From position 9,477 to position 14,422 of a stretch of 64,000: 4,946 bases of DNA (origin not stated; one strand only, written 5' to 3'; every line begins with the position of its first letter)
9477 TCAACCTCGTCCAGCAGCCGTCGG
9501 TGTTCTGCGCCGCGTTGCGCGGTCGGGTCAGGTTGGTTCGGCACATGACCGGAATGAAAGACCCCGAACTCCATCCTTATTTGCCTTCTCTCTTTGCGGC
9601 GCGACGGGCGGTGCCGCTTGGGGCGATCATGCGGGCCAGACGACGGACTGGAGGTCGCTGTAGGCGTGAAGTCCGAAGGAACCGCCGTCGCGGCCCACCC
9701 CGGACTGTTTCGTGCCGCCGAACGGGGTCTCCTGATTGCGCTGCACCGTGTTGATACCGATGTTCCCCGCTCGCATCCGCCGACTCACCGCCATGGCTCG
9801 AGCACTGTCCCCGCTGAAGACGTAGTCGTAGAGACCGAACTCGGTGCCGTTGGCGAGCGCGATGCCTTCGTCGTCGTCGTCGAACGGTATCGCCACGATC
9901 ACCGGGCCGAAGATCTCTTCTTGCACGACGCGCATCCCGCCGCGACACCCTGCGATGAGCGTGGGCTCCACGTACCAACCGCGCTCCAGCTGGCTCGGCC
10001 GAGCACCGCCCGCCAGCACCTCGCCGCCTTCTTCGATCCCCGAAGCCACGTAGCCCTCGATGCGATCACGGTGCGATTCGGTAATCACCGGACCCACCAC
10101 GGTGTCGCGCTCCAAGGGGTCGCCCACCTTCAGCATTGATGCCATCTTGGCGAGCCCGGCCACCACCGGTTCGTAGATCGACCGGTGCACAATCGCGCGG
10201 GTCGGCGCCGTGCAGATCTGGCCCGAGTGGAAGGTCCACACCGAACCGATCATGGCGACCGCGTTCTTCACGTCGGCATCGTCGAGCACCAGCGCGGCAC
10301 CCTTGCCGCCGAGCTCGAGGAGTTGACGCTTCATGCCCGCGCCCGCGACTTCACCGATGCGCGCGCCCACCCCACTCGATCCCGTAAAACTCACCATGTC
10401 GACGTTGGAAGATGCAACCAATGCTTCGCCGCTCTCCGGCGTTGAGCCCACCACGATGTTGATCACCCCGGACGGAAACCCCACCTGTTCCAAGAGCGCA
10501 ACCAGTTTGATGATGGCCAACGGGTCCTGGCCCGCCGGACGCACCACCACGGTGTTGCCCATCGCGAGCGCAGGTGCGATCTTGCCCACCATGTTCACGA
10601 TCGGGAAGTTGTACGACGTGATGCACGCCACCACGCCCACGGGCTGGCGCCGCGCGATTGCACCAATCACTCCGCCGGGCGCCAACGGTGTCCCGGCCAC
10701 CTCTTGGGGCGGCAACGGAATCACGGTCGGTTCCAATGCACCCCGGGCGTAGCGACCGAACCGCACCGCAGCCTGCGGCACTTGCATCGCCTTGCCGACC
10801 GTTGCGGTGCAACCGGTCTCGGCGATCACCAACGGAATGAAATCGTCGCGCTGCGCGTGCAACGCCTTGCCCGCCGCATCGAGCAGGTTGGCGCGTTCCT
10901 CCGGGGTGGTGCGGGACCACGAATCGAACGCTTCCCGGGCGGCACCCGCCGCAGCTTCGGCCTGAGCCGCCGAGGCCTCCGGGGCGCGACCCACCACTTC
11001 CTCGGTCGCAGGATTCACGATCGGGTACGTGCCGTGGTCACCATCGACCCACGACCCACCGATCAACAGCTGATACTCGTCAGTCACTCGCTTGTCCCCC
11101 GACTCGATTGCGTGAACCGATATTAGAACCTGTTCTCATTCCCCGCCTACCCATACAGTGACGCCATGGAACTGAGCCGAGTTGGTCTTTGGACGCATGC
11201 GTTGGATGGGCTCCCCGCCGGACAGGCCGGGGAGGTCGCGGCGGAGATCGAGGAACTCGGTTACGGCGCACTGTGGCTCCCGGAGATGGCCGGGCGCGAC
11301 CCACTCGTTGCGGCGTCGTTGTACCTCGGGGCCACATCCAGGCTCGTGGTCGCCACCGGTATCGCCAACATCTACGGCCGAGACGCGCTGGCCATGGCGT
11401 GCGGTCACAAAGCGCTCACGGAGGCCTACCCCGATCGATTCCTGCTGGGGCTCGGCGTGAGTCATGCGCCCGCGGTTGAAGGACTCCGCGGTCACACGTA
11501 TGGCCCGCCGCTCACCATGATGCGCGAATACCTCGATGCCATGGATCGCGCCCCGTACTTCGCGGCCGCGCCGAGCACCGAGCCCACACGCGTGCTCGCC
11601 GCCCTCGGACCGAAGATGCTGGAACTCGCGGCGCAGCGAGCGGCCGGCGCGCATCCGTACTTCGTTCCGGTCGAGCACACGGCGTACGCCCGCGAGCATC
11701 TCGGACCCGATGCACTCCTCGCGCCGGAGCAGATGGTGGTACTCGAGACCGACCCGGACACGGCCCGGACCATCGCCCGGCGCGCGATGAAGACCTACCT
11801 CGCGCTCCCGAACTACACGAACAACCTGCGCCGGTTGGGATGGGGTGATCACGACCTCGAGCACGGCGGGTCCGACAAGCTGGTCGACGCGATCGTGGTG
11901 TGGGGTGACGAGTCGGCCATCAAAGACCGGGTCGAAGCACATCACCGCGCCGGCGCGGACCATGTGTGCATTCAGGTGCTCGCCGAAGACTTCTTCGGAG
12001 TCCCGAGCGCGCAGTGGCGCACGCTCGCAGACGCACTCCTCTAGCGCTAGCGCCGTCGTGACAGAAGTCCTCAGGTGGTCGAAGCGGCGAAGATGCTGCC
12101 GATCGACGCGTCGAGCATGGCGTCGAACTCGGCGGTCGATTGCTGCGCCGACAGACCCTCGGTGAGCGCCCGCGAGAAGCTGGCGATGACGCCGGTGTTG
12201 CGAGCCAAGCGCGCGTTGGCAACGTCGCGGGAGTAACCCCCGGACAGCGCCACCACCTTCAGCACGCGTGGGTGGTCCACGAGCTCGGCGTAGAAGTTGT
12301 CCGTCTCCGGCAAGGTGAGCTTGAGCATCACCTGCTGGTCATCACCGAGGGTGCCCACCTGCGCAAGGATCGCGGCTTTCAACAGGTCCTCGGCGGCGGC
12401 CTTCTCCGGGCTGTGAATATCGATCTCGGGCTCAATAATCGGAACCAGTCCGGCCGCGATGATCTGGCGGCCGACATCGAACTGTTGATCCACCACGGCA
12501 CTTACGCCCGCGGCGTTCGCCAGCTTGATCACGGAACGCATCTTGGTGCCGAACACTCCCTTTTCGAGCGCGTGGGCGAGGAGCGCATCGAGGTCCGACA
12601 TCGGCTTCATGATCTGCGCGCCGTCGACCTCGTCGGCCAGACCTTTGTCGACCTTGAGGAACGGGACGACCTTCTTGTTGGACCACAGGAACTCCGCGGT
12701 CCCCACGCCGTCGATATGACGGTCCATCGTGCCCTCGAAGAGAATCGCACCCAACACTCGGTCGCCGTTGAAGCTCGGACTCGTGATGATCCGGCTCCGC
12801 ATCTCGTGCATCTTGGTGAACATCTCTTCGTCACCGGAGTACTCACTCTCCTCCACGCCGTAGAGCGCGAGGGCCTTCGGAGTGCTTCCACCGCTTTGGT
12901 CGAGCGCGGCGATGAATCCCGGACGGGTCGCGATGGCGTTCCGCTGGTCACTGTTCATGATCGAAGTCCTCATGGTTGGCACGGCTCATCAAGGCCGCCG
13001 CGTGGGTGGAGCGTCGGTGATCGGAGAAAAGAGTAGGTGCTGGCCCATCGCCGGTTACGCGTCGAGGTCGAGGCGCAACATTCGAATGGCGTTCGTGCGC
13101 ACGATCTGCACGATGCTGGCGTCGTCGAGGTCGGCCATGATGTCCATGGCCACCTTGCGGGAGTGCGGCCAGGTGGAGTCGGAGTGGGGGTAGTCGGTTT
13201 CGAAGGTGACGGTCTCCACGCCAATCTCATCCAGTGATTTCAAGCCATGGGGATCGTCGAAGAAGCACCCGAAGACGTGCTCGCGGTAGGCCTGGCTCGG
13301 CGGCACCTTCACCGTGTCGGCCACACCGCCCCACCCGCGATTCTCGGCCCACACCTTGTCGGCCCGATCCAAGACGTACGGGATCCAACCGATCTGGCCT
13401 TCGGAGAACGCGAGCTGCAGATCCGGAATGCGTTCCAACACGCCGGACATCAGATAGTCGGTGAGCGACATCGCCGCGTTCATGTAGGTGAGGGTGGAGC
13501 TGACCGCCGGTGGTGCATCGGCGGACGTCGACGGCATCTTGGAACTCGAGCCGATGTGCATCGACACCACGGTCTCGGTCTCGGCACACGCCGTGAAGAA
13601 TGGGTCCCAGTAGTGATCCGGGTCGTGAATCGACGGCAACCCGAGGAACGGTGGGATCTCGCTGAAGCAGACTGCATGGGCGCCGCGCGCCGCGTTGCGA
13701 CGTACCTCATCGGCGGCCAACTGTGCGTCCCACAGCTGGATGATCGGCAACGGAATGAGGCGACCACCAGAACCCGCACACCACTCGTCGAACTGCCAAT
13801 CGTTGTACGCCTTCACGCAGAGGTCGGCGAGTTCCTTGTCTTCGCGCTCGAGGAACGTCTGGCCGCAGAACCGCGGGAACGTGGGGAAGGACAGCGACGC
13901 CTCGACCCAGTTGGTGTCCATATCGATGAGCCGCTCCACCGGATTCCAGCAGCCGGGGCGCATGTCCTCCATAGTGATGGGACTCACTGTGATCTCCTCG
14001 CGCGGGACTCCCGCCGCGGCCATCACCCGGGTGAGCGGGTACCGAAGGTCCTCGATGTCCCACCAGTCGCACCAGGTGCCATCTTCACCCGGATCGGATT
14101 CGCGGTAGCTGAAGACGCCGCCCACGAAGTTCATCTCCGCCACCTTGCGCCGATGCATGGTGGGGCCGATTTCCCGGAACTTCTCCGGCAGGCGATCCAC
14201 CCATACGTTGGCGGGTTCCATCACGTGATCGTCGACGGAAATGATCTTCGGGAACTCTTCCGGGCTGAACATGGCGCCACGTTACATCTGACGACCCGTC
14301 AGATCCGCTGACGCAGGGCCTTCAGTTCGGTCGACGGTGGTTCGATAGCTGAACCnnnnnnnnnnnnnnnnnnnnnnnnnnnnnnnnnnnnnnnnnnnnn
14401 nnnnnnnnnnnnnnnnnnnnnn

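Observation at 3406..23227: One 19-bp inverted-repeat box in three separate promoter regions: candidate dispersed regulon with no regulator nearby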

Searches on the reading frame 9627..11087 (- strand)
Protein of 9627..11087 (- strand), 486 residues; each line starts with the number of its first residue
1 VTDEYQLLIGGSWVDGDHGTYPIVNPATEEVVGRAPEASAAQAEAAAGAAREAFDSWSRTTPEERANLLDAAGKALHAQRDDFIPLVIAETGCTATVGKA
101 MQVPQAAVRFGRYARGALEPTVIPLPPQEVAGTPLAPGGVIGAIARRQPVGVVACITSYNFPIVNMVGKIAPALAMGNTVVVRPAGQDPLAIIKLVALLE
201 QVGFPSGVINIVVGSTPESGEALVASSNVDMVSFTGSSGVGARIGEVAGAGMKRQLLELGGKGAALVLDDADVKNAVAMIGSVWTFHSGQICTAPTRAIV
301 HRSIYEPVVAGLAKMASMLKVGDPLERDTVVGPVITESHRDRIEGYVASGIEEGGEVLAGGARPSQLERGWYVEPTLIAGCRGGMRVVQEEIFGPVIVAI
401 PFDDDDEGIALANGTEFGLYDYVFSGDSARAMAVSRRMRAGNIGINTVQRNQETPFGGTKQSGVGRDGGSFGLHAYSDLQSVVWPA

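Call 10: search_protein_families(library=pfam, proteins=[window:9627-11087:-], max_evalue=0.001)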
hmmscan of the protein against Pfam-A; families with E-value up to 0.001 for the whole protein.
window:9627-11087:- (486 aa): 1 family
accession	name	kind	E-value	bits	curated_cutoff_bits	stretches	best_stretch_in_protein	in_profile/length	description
PF00171.27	Aldedh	-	8.5e-148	493.1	23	1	13-482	1-461/461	Aldehyde dehydrogenase family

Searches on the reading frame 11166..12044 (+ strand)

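Call 10: search_protein_families(library=pfam, proteins=[window:11166-12044:+], max_evalue=0.001)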
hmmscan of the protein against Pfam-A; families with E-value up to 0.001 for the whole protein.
window:11166-12044:+ (292 aa): 1 family
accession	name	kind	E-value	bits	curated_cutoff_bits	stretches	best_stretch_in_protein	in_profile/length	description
PF00296.26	Bac_luciferase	-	1.4e-25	90.7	27.9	1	17-266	21-314/314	Luciferase-like monooxygenase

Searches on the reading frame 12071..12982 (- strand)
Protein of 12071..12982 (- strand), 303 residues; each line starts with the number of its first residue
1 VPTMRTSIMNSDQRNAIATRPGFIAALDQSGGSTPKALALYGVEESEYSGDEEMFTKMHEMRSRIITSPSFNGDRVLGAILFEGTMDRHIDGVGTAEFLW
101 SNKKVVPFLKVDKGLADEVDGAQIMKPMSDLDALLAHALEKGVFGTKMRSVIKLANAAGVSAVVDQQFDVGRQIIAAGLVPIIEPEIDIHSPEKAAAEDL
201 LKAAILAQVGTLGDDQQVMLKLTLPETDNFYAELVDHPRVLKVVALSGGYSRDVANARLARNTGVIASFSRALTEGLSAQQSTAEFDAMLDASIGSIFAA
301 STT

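Call 10: search_protein_families(library=pfam, proteins=[window:12071-12982:-], max_evalue=0.001)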
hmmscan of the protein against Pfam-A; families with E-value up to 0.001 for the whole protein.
window:12071-12982:- (303 aa): 1 family
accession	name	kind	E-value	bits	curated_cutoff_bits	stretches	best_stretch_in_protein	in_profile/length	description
PF00274.25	Glycolytic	-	5.3e-11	42.3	22.2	1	17-224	9-214/349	Fructose-bisphosphate aldolase class-I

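Call 32: search_protein_families(library=ncbifam, proteins=[window:12071-12982:-], max_evalue=0.00001)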
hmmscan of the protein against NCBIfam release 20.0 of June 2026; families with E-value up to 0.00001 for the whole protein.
window:12071-12982:- (303 aa): 2 families
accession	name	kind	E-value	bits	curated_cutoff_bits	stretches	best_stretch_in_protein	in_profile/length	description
NF003784.0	PRK05377.1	equivalog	2e-143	477.1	392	1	9-302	2-295/297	fructose bisphosphate aldolase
NF033379.1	FrucBisAld_I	equivalog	6.3e-14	51.6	250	1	19-223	12-212/324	class I fructose-bisphosphate aldolase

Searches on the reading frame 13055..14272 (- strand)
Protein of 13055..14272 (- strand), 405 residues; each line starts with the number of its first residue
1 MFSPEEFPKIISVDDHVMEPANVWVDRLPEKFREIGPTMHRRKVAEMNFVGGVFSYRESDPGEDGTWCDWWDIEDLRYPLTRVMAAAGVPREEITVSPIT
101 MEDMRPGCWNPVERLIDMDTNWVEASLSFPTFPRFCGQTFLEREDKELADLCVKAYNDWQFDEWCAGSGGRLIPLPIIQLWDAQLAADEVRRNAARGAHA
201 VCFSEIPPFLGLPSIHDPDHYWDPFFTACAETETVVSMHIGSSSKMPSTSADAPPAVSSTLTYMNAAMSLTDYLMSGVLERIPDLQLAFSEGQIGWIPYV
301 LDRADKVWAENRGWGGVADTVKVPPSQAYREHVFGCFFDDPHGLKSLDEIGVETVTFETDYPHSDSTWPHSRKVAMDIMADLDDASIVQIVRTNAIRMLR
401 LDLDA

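Call 10: search_protein_families(library=pfam, proteins=[window:13055-14272:-], max_evalue=0.001)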
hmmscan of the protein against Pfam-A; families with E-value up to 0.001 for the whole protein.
window:13055-14272:- (405 aa): 1 family
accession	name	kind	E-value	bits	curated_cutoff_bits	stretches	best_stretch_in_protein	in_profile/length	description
PF04909.20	Amidohydro_2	-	1.5e-33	117.2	26.4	1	93-401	11-289/289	Amidohydrolase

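Call 12: find_encoding_contigs(protein=window:13055-14272:-, flank=10000, max_places=6)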
Protein window:13055-14272:- (405 aa): no gene with exactly this product is on record in the collection.

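Call 13: find_homologous_proteins(query=window:13055-14272:-, max_evalue=1e-30)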
Query window:13055-14272:- (405 aa): 7907 proteins with E <= 1e-30 among 8000 candidates; the best 120 are listed.
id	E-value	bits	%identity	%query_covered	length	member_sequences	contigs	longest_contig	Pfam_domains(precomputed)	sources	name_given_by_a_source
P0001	2.6e-275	931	97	100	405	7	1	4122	PF04909.21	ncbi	-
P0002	7.2e-262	887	93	100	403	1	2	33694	PF04909.21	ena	-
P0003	2.4e-255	866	89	100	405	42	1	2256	PF04909.21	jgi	-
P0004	2.5e-255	865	91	99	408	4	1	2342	PF04909.21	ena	-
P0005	4.9e-254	861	91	99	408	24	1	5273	PF04909.21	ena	-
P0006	6.9e-249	844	87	100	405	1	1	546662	PF04909.21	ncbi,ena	-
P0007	5.6e-247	838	87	100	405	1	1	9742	PF04909.21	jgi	jgi:predicted TIM-barrel fold metal-dependent hydrolase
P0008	6.2e-247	838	86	100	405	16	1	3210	PF04909.21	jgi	jgi:predicted TIM-barrel fold metal-dependent hydrolase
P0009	9.8e-247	837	86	100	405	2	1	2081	PF04909.21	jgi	-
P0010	2.8e-242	822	84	100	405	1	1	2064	PF04909.21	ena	-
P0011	1.1e-240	817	85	99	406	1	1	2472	PF04909.21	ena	-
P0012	8.6e-230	781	82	99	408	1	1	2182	PF04909.21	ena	-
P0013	1.5e-229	781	80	100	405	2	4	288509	PF04909.21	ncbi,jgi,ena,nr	ncbi:MAG: amidohydrolase [Actinobacteria bacterium]|nr:amidohydrolase [Actinomycetota bacterium]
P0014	2.3e-229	780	80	100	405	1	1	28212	PF04909.21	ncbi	-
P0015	6.1e-228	775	78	100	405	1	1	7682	PF04909.21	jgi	jgi:predicted TIM-barrel fold metal-dependent hydrolase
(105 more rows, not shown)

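Call 14: find_encoding_contigs(protein=P0002, flank=10000, max_places=3)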
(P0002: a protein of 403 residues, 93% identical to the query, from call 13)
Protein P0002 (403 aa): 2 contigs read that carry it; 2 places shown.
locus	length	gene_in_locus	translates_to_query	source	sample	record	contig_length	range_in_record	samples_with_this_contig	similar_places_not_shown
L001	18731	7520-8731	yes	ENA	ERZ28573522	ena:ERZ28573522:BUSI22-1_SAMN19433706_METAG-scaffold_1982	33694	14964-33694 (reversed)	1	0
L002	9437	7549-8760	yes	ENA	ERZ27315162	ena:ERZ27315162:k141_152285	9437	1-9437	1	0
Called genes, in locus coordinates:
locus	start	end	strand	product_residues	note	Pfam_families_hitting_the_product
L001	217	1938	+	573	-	PF07969:Amidohydro_3, PF01979:Amidohydro_1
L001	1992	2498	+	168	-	PF03640:Lipoprotein_15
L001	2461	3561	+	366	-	PF10994:DUF2817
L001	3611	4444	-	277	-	-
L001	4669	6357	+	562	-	PF00501:AMP-binding, PF13193:AMP-binding_C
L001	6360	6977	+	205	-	PF00857:Isochorismatase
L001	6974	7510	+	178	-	PF12867:DinB_2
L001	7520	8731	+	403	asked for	PF04909:Amidohydro_2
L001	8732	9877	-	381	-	PF02812:ELFV_dehydrog_N, PF00208:ELFV_dehydrog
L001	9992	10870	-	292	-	PF00296:Bac_luciferase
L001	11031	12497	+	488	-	PF00171:Aldedh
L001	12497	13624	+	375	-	PF00296:Bac_luciferase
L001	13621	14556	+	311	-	PF00296:Bac_luciferase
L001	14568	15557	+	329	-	PF00296:Bac_luciferase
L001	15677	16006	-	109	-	PF02656:DUF202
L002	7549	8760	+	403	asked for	PF04909:Amidohydro_2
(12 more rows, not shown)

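Call 15: find_encoding_contigs(protein=P0006, flank=10000, max_places=3)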
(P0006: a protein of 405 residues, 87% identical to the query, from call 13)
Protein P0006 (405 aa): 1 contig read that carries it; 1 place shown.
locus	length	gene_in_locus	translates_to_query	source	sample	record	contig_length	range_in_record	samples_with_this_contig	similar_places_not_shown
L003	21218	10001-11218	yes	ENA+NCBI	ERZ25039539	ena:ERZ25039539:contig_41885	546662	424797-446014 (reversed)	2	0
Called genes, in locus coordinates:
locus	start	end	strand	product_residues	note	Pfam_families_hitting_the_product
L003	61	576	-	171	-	PF00440:TetR_N (weak)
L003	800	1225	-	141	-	PF13193:AMP-binding_C (weak)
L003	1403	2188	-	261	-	PF00501:AMP-binding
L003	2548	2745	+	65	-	PF20789:4HBT_3C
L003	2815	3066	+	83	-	-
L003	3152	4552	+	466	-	-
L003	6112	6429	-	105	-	-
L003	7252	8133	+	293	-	PF00501:AMP-binding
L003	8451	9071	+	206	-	PF00857:Isochorismatase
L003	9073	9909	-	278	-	PF03476:MOSC_N, PF03473:MOSC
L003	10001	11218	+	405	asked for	PF04909:Amidohydro_2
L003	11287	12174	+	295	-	PF00274:Glycolytic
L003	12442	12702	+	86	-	-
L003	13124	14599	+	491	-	PF00171:Aldedh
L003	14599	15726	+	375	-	PF00296:Bac_luciferase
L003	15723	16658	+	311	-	PF00296:Bac_luciferase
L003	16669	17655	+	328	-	PF00296:Bac_luciferase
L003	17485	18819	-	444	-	PF26371:AftB_C (faint)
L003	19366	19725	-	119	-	-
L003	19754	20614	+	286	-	-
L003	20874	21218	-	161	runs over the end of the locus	PF00903:Glyoxalase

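Call 16: find_encoding_contigs(protein=P0001, flank=10000, max_places=3)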
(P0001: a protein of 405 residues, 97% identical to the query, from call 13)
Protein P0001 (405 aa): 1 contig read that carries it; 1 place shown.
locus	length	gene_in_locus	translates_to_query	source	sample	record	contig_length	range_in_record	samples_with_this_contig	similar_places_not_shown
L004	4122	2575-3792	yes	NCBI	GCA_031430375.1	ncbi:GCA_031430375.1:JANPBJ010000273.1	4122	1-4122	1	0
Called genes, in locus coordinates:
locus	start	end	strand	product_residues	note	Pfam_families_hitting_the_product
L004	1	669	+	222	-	?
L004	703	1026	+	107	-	-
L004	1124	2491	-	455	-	PF00083:Sugar_tr, PF07690:MFS_1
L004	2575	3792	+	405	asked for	PF04909:Amidohydro_2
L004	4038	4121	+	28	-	?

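Call 32: search_protein_families(library=ncbifam, proteins=[window:13055-14272:-], max_evalue=0.00001)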
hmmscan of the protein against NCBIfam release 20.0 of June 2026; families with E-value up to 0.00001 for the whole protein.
window:13055-14272:- (405 aa): 0 families
